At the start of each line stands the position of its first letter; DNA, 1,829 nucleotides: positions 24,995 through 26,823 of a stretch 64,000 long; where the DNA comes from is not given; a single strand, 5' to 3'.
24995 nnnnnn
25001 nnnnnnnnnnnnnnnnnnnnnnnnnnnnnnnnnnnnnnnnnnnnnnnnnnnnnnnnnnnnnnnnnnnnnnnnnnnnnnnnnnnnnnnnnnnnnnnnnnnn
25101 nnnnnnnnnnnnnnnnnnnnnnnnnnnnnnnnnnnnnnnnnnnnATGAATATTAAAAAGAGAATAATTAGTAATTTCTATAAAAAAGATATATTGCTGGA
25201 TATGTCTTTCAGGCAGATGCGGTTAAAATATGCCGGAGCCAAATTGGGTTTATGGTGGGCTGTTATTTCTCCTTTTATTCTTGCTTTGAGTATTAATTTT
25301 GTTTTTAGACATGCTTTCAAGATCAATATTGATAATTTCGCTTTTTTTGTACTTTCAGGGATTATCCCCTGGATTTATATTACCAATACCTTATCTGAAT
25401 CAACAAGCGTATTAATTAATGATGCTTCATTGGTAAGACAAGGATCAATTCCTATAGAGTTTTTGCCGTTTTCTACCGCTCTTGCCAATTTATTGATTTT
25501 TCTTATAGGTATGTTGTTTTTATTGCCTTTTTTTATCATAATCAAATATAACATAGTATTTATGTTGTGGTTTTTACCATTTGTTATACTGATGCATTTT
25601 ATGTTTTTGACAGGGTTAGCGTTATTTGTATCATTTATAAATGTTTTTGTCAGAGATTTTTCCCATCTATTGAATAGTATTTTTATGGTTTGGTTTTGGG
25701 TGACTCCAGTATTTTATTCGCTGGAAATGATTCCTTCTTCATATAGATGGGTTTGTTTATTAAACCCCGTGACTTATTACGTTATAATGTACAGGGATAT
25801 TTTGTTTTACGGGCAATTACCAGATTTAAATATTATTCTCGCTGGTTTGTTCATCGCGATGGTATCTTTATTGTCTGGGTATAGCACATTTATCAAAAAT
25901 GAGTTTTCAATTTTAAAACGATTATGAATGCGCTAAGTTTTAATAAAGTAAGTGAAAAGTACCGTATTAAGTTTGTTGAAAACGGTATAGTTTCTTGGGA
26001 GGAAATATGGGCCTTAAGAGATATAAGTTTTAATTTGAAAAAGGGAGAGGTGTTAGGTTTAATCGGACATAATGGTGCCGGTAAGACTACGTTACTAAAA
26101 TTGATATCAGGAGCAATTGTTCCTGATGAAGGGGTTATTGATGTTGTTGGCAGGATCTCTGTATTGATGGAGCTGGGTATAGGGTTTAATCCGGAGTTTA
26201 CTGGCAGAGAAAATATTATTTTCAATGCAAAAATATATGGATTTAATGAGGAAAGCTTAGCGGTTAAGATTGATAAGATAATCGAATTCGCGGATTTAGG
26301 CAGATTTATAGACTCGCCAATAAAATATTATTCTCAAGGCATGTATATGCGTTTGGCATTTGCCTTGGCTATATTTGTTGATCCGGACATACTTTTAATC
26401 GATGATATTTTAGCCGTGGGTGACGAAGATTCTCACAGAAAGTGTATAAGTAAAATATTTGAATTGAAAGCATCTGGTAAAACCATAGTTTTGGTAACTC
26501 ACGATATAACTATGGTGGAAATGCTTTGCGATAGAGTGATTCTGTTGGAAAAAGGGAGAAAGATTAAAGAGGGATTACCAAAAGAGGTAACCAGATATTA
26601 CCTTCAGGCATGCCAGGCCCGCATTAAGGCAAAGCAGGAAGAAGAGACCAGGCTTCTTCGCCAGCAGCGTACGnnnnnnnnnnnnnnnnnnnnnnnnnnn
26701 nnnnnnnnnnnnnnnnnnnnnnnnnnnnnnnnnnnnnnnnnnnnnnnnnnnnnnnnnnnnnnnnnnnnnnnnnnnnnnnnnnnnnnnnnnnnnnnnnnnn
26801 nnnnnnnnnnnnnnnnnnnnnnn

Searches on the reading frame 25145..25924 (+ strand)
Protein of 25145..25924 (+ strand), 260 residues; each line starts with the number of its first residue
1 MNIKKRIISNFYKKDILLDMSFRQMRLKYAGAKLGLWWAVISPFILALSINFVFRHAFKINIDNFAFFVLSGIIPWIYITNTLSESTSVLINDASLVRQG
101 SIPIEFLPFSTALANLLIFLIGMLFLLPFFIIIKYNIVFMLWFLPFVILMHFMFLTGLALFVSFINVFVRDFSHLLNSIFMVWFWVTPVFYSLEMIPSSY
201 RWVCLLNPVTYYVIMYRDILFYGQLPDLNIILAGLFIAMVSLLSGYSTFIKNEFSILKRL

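Call 13: search_protein_families(library=pfam, proteins=[window:25145-25924:+], max_evalue=0.001)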
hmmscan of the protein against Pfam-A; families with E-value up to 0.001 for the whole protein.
window:25145-25924:+ (260 aa): 1 family
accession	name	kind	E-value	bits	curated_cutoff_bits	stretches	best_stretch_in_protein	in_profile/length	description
PF01061.29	ABC2_membrane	-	1.2e-16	61.4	26.9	1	23-221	9-211/211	ABC-2 type transporter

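Call 60: search_protein_families(library=ncbifam, proteins=[window:25145-25924:+], max_evalue=0.00001)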
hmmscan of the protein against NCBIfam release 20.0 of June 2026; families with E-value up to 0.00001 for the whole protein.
window:25145-25924:+ (260 aa): 1 family
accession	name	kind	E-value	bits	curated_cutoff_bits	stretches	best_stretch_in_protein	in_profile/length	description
NF050109.1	galactan_ABC_perm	equivalog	1.3e-14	54.4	380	1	7-222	14-235/272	galactan export ABC transporter permease subunit Wzm/RfbD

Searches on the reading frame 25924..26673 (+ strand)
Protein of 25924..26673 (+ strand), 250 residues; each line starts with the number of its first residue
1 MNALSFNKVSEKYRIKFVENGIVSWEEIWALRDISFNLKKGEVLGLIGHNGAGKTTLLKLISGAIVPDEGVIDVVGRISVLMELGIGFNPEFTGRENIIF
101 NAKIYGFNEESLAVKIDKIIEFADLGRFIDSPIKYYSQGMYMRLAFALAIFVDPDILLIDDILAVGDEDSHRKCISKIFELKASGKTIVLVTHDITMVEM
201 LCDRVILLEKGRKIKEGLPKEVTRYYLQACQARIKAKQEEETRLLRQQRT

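Call 46: find_homologous_proteins(query=window:25924-26673:+, max_evalue=1e-20)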
Query window:25924-26673:+ (250 aa): 5448 proteins with E <= 1e-20 among 8000 candidates; the best 120 are listed.
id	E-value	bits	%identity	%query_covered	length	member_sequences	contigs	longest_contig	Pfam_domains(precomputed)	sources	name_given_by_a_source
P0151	7.4e-97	342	66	92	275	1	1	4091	PF00005.34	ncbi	ncbi:MAG: ABC transporter ATP-binding protein, partial [Candidatus Omnitrophota bacterium]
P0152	1.3e-94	334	66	92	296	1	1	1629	PF00005.34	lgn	-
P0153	3.8e-92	326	59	100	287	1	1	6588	PF00005.34,PF13304.13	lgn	-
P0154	6.9e-92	326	63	92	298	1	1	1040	PF00005.34,PF13555.13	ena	-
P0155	9.9e-92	325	63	92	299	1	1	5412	PF00005.34,PF13476.13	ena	-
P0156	6.6e-90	319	63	92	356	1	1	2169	PF00005.34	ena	-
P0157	6.6e-89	316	63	90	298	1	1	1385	PF00005.34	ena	-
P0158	2.4e-88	314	63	89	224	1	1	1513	PF00005.34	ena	-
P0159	1.2e-87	312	57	98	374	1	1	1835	PF00005.34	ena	-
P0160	3.1e-87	310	63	87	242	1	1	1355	PF00005.34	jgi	-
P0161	1.7e-84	301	65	81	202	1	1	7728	PF00005.34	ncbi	ncbi:MAG: hypothetical protein COV73_00580, partial [Candidatus Omnitrophica bacterium CG11_big_fil_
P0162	4.5e-84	300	70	75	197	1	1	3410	PF00005.34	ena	-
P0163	5.8e-81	290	64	79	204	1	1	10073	PF00005.34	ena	-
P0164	9.4e-75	269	52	92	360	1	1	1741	PF00005.34,PF13555.13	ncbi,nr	ncbi:MAG: ABC transporter ATP-binding protein, partial [Candidatus Omnitrophica bacterium]|nr:ABC tr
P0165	3.5e-74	268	53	93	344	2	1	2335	PF00005.34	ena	-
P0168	7.6e-70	253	53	91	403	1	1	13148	PF14524.13,PF00005.34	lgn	-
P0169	1.0e-69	253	48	96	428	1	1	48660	PF14524.13,PF00005.34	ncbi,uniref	ncbi:ABC transporter ATP-binding protein [Paenibacillus sp. GYB003]|uniref:ABC transporter ATP-bindi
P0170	1.1e-69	253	52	87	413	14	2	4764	PF14524.13,PF00005.34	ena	-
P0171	1.2e-69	253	50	92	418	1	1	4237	PF14524.13,PF00005.34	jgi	jgi:ABC-type polysaccharide/polyol phosphate transport system ATPase subunit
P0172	2.3e-69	252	49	92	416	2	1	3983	PF14524.13,PF00005.34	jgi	jgi:lipopolysaccharide transport system ATP-binding protein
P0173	3.0e-69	251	50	92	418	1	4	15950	PF14524.13,PF00005.34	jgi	jgi:ABC-type polysaccharide/polyol phosphate transport system ATPase subunit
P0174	3.2e-69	251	50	92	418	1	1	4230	PF14524.13,PF00005.34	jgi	jgi:ABC-type polysaccharide/polyol phosphate transport system ATPase subunit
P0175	3.3e-69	251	53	84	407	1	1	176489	PF14524.13,PF00005.34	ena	-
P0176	3.7e-69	251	52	89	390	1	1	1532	PF14524.13,PF00005.34,PF13304.13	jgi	jgi:ABC-2 type transport system ATP-binding protein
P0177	4.7e-69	251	47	99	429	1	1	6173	PF14524.13,PF00005.34,PF13304.13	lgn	-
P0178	4.8e-69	251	53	84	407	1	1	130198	PF14524.13,PF00005.34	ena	-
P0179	4.9e-69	251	49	92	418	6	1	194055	PF14524.13,PF00005.34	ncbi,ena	-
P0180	5.2e-69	251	53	84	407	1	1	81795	PF14524.13,PF00005.34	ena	-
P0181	5.4e-69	251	50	92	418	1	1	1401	PF14524.13,PF00005.34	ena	-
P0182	7.4e-69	250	55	81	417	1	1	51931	PF14524.13,PF00005.34,PF13175.13,PF13555.13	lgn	-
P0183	7.8e-69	250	50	92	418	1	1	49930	PF14524.13,PF00005.34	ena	-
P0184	7.9e-69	250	50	92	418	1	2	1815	PF14524.13,PF00005.34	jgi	jgi:ABC-type polysaccharide/polyol phosphate transport system ATPase subunit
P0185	7.9e-69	250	50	92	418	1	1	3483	PF14524.13,PF00005.34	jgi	jgi:ABC-type polysaccharide/polyol phosphate transport system ATPase subunit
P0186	1.0e-68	250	54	82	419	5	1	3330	PF14524.13,PF00005.34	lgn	-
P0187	1.1e-68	250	50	92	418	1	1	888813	PF14524.13,PF00005.34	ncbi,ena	-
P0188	1.1e-68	250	53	87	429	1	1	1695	PF14524.13,PF00005.34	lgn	-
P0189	1.3e-68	249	49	92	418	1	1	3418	PF14524.13,PF00005.34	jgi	jgi:lipopolysaccharide transport system ATP-binding protein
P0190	1.3e-68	249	49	92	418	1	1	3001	PF14524.13,PF00005.34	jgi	jgi:ABC-type polysaccharide/polyol phosphate transport system ATPase subunit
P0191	1.5e-68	249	53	84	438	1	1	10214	PF14524.13,PF00005.34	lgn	-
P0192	2.2e-68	249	49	96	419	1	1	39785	PF14524.13,PF00005.34,PF13555.13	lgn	-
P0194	2.5e-68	248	54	84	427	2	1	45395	PF14524.13,PF00005.34,PF13555.13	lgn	-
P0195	2.7e-68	248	53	87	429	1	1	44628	PF14524.13,PF00005.34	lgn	-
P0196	4.0e-68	248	48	99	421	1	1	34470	PF14524.13,PF00005.34,PF13555.13,PF13304.13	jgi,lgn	jgi:ABC-type polysaccharide/polyol phosphate transport system ATPase subunit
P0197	4.1e-68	248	54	82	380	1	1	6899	PF14524.13,PF00005.34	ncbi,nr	ncbi:MAG TPA: ABC transporter ATP-binding protein, partial [Methylomirabilota bacterium]|nr:ABC tran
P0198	4.5e-68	248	53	82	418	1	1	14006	PF14524.13,PF00005.34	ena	-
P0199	4.7e-68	248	49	92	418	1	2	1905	PF14524.13,PF00005.34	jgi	jgi:ABC-type polysaccharide/polyol phosphate transport system ATPase subunit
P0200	5.3e-68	247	49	91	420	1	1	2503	PF14524.13,PF00005.34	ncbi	-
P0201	6.2e-68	247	51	87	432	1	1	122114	PF14524.13,PF00005.34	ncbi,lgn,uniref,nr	ncbi:ABC-2 type transport system ATP-binding protein [Paenibacillus sp. 1_12]|uniref:ABC transporter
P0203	8.4e-68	247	52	87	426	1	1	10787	PF14524.13,PF00005.34,PF13476.13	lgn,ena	-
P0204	8.4e-68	247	50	90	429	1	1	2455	PF14524.13,PF00005.34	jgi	jgi:lipopolysaccharide transport system ATP-binding protein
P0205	8.8e-68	247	55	82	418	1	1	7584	PF14524.13,PF00005.34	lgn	-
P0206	9.5e-68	247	54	82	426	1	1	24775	PF14524.13,PF00005.34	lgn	-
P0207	1.0e-67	246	53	86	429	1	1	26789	PF14524.13,PF00005.34,PF13555.13,PF13304.13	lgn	-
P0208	1.2e-67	246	50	90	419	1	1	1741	PF14524.13,PF00005.34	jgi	-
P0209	1.4e-67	246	52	85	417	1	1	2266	PF14524.13,PF00005.34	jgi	-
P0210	1.7e-67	246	51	90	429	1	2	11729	PF14524.13,PF00005.34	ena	-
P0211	2.0e-67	245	57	84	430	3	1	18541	PF14524.13,PF00005.34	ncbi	-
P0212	2.6e-67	245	50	90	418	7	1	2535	PF14524.13,PF00005.34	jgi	jgi:lipopolysaccharide transport system ATP-binding protein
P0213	3.3e-67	245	51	90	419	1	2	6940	PF14524.13,PF00005.34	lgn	-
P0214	3.9e-67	245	52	87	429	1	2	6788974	PF14524.13,PF00005.34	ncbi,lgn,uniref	ncbi:ABC transporter ATP-binding protein [Paenibacillus nitricinens]|uniref:ABC transporter ATP-bind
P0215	4.2e-67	244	50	90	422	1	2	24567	PF14524.13,PF00005.34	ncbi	-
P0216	4.5e-67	244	51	90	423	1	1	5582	PF14524.13,PF00005.34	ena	-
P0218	4.5e-67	244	54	82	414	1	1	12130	PF14524.13,PF00005.34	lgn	-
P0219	5.2e-67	244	52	87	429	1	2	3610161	PF14524.13,PF00005.34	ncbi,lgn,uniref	ncbi:ABC transporter ATP-binding protein [Paenibacillus sp. FSL R5-0914]|uniref:ABC transporter ATP-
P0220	6.3e-67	244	52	88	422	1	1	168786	PF14524.13,PF00005.34,PF13555.13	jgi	jgi:ABC-type polysaccharide/polyol phosphate transport system ATPase subunit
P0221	6.7e-67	244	51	91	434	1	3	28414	PF14524.13,PF00005.34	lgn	-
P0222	7.5e-67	244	53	82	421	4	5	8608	PF14524.13,PF00005.34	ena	-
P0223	8.0e-67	244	50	87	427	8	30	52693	PF14524.13,PF00005.34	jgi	jgi:ABC-type polysaccharide/polyol phosphate transport system ATPase subunit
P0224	8.1e-67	244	51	90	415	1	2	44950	PF14524.13,PF00005.34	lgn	-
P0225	9.5e-67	243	48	90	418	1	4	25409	PF14524.13,PF00005.34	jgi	jgi:lipopolysaccharide transport system ATP-binding protein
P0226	9.5e-67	243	48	90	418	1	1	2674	PF14524.13,PF00005.34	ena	-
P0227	9.6e-67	243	51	87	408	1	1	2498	PF14524.13,PF00005.34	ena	-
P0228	9.6e-67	243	51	87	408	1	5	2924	PF14524.13,PF00005.34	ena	-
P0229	1.1e-66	243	50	90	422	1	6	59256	PF14524.13,PF00005.34,PF13555.13,PF13304.13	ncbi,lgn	-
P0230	1.4e-66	243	46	96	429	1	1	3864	PF14524.13,PF00005.34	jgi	-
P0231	1.4e-66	243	49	87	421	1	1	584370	PF14524.13,PF00005.34,PF13175.13,PF02463.26,PF13304.13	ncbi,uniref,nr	ncbi:ABC transporter ATP-binding protein [Paenibacillus sp. ACRRX]|uniref:ABC transporter ATP-bindin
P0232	1.5e-66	243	48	90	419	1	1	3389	PF14524.13,PF00005.34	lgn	-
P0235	1.6e-66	243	53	85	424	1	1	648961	PF14524.13,PF00005.34,PF13555.13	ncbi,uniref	ncbi:ABC transporter ATP-binding protein [Paenibacillus lentus]|uniref:ABC transporter ATP-binding p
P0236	1.6e-66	243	53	86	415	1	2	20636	PF14524.13,PF00005.34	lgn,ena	-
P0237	1.7e-66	242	54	82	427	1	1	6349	PF14524.13,PF00005.34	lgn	-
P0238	1.8e-66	242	57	80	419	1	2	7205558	PF14524.13,PF00005.34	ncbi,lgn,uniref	ncbi:ABC transporter ATP-binding protein [Bacillus sp. FSL K6-6540]|uniref:ABC transporter ATP-bindi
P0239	1.8e-66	242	48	96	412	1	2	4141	PF14524.13,PF00005.34,PF13555.13,PF13304.13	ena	-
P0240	1.9e-66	242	46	99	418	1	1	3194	PF14524.13,PF00005.34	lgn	-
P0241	2.0e-66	242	48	91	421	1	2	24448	PF14524.13,PF00005.34,PF13175.13,PF13555.13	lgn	-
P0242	2.1e-66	242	51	90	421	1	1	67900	PF14524.13,PF00005.34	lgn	-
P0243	2.3e-66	242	49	90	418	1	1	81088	PF14524.13,PF00005.34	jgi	jgi:ABC-type polysaccharide/polyol phosphate transport system ATPase subunit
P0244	2.4e-66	242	54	86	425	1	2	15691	PF14524.13,PF00005.34,PF13304.13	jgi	jgi:ABC-type polysaccharide/polyol phosphate transport system ATPase subunit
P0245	2.5e-66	242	48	94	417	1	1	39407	PF14524.13,PF00005.34,PF13304.13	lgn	-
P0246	2.7e-66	242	55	81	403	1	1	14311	PF14524.13,PF00005.34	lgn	-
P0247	2.9e-66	242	49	90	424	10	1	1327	PF14524.13,PF00005.34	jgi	jgi:ABC-type polysaccharide/polyol phosphate transport system ATPase subunit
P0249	3.3e-66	242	50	90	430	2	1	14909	PF14524.13,PF00005.34,PF13555.13,PF13304.13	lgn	-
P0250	3.5e-66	241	50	87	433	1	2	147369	PF14524.13,PF00005.34,PF13555.13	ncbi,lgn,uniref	ncbi:ABC transporter ATP-binding protein [Paenibacillus lautus]|uniref:ABC transporter ATP-binding p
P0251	3.8e-66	241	51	86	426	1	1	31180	PF14524.13,PF00005.34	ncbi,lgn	ncbi:MAG: ABC transporter ATP-binding protein [Paenibacillaceae bacterium]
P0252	3.9e-66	241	53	86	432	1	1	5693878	PF14524.13,PF00005.34,PF13476.13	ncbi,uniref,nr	ncbi:ABC transporter ATP-binding protein [Paenibacillus sp. 481]|uniref:ABC transporter ATP-binding 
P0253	3.9e-66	241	51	88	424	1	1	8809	PF14524.13,PF00005.34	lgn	-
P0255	4.3e-66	241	46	96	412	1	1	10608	PF14524.13,PF00005.34,PF13555.13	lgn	-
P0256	4.7e-66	241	52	86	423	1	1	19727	PF14524.13,PF00005.34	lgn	-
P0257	4.8e-66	241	50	85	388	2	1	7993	PF14524.13,PF00005.34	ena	-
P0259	5.3e-66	241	48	96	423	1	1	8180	PF14524.13,PF00005.34,PF13555.13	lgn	-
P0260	5.4e-66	241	54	81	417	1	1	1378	PF14524.13,PF00005.34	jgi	jgi:ABC-type polysaccharide/polyol phosphate transport system ATPase subunit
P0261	5.5e-66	241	50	87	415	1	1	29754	PF14524.13,PF00005.34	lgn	-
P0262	5.6e-66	241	48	95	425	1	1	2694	PF14524.13,PF00005.34,PF13555.13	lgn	-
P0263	6.0e-66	241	45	99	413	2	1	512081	PF14524.13,PF00005.34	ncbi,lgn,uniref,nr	ncbi:ABC transporter ATP-binding protein [Paenibacillus lautus]|uniref:ABC transporter ATP-binding p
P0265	6.3e-66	241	52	86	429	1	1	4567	PF14524.13,PF00005.34,PF13555.13,PF13304.13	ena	-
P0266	6.3e-66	241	54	82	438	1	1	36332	PF14524.13,PF00005.34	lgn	-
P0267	6.5e-66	241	52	86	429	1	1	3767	PF14524.13,PF00005.34,PF13555.13,PF13304.13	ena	-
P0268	6.5e-66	241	53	82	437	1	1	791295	PF14524.13,PF00005.34,PF00004.36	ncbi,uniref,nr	ncbi:ABC transporter ATP-binding protein [Neobacillus piezotolerans]|uniref:ABC transporter ATP-bind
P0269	6.6e-66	241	53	83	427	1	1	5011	PF14524.13,PF00005.34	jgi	jgi:ABC-type polysaccharide/polyol phosphate transport system ATPase subunit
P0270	6.7e-66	241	48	90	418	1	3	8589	PF14524.13,PF00005.34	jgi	jgi:ABC-type polysaccharide/polyol phosphate transport system ATPase subunit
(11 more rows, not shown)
